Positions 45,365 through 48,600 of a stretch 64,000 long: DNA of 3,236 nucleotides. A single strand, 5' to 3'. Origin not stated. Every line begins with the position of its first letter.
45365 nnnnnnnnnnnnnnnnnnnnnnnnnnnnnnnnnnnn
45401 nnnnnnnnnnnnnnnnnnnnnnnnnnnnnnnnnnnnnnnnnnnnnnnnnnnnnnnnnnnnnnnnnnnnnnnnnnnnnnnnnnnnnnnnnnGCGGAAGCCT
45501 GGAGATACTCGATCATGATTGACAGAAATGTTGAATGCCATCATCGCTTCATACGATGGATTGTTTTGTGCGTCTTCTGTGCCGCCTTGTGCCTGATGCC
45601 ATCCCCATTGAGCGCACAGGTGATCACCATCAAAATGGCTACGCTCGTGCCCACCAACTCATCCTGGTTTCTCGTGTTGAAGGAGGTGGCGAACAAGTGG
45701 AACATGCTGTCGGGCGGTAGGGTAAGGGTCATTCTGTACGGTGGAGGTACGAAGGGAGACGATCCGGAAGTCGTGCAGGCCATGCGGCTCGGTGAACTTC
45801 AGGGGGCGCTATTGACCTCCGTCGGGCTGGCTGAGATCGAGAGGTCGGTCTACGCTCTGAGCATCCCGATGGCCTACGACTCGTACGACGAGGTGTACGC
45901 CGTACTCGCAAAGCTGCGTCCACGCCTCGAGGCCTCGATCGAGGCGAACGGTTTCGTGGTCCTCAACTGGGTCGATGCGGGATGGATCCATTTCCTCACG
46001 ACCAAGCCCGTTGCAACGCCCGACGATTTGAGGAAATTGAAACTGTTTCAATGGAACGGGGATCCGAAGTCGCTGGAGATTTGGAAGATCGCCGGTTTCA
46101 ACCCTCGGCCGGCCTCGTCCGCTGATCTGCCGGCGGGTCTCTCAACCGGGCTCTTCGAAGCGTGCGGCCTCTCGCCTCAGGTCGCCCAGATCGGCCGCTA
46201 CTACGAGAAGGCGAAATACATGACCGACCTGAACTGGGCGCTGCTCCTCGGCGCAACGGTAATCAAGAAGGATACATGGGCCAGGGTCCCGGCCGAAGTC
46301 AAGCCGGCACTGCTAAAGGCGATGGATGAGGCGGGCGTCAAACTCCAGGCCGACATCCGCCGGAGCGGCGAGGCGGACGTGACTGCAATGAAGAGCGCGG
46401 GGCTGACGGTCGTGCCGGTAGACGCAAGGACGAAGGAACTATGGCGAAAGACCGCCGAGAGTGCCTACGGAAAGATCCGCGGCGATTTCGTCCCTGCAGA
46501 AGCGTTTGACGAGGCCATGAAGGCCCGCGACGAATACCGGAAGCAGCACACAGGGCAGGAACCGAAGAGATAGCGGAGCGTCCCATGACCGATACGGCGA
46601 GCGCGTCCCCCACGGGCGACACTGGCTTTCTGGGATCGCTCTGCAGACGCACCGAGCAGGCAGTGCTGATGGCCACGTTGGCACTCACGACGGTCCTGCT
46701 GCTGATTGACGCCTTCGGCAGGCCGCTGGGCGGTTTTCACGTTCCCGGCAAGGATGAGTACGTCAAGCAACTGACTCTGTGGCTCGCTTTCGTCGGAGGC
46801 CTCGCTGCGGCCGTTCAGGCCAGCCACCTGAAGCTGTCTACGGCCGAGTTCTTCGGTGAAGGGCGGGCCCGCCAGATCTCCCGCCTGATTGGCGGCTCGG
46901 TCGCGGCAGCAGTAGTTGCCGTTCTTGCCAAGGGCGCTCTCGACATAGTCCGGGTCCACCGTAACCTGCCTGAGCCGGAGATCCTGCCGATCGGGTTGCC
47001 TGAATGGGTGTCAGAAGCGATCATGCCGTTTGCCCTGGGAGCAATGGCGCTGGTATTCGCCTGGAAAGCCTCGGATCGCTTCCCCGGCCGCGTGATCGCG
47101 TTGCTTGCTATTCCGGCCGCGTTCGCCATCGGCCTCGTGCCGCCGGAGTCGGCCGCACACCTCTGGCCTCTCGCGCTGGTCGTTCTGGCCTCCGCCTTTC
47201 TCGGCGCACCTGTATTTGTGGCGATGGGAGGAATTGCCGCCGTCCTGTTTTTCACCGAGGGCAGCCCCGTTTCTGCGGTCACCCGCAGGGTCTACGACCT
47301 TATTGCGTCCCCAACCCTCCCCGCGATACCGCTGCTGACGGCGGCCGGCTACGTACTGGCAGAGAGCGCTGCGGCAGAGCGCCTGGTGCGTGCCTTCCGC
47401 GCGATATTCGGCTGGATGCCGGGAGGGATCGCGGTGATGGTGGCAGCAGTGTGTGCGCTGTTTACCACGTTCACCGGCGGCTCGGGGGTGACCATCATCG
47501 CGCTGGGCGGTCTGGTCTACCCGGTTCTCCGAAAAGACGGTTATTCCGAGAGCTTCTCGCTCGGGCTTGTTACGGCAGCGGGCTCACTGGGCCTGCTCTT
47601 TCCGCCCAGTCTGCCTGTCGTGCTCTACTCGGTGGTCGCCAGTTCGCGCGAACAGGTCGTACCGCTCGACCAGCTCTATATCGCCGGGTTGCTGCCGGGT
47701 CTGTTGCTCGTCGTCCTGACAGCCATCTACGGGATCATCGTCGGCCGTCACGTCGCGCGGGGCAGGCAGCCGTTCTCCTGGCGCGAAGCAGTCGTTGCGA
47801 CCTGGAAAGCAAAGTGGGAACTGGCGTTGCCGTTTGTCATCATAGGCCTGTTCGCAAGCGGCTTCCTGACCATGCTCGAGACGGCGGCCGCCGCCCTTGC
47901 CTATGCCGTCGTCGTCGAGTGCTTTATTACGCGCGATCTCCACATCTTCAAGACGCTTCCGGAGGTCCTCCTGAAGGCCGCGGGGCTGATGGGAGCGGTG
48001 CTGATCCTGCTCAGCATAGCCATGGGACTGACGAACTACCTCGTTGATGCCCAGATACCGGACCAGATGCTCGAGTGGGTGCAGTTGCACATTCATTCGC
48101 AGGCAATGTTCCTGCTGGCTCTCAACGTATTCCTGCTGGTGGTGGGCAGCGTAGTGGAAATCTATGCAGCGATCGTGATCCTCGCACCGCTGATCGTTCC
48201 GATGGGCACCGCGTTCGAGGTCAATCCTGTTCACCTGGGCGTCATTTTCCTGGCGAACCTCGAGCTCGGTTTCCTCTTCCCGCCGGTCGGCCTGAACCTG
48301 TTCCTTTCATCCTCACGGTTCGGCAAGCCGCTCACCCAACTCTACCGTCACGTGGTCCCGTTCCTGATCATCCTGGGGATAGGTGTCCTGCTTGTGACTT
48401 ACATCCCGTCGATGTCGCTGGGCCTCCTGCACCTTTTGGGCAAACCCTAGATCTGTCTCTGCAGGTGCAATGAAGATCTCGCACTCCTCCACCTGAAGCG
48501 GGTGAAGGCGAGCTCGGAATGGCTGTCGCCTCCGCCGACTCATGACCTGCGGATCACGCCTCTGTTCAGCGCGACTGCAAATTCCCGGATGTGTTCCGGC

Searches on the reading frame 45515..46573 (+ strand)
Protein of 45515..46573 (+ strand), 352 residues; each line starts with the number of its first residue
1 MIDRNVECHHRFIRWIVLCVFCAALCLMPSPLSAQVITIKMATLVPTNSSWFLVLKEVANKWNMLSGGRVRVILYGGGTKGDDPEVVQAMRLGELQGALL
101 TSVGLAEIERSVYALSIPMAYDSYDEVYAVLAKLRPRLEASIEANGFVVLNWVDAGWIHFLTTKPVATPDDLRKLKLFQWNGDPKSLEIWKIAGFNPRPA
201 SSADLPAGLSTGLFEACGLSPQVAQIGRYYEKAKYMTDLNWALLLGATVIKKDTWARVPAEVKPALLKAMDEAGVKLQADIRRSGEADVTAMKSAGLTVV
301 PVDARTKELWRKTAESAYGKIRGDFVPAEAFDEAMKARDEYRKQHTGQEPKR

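Call 72: search_protein_families(library=pfam, max_evalue=0.001, proteins=[window:45515-46573:+])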
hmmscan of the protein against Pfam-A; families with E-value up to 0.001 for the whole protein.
window:45515-46573:+ (352 aa): 1 family
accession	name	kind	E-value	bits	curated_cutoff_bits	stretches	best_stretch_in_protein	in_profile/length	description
PF03480.18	DctP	-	6.1e-39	134.5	23.4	1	42-320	2-281/286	Bacterial extracellular solute-binding protein, family 7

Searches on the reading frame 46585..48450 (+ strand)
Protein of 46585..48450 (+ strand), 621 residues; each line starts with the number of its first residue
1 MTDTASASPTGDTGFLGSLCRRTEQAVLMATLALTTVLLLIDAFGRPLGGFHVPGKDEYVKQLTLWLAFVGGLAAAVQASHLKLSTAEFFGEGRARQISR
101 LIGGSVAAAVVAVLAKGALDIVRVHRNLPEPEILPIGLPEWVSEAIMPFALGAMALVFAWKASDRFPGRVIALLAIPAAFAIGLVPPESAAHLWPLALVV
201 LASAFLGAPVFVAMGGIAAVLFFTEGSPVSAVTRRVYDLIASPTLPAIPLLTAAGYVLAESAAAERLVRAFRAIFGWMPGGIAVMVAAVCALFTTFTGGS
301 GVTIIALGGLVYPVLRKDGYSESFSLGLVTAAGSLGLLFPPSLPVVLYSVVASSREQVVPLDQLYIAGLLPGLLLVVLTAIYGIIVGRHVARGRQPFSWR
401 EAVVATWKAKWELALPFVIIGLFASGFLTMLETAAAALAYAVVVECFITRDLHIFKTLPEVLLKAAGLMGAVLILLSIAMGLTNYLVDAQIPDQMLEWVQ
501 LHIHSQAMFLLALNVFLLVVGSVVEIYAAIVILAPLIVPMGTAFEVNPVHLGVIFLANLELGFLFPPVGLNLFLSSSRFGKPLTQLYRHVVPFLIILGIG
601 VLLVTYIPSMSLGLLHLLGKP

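Call 72: search_protein_families(library=pfam, max_evalue=0.001, proteins=[window:46585-48450:+])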
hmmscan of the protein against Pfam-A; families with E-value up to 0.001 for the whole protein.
window:46585-48450:+ (621 aa): 2 families
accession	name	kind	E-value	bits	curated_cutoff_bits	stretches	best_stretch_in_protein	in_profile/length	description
PF06808.19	DctM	-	6.2e-70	236.5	23.8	1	199-610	3-413/413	Tripartite ATP-independent periplasmic transporter, DctM component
PF04290.18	DctQ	-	1.7e-13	51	28.3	1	36-159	2-123/132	Tripartite ATP-independent periplasmic transporters, DctQ component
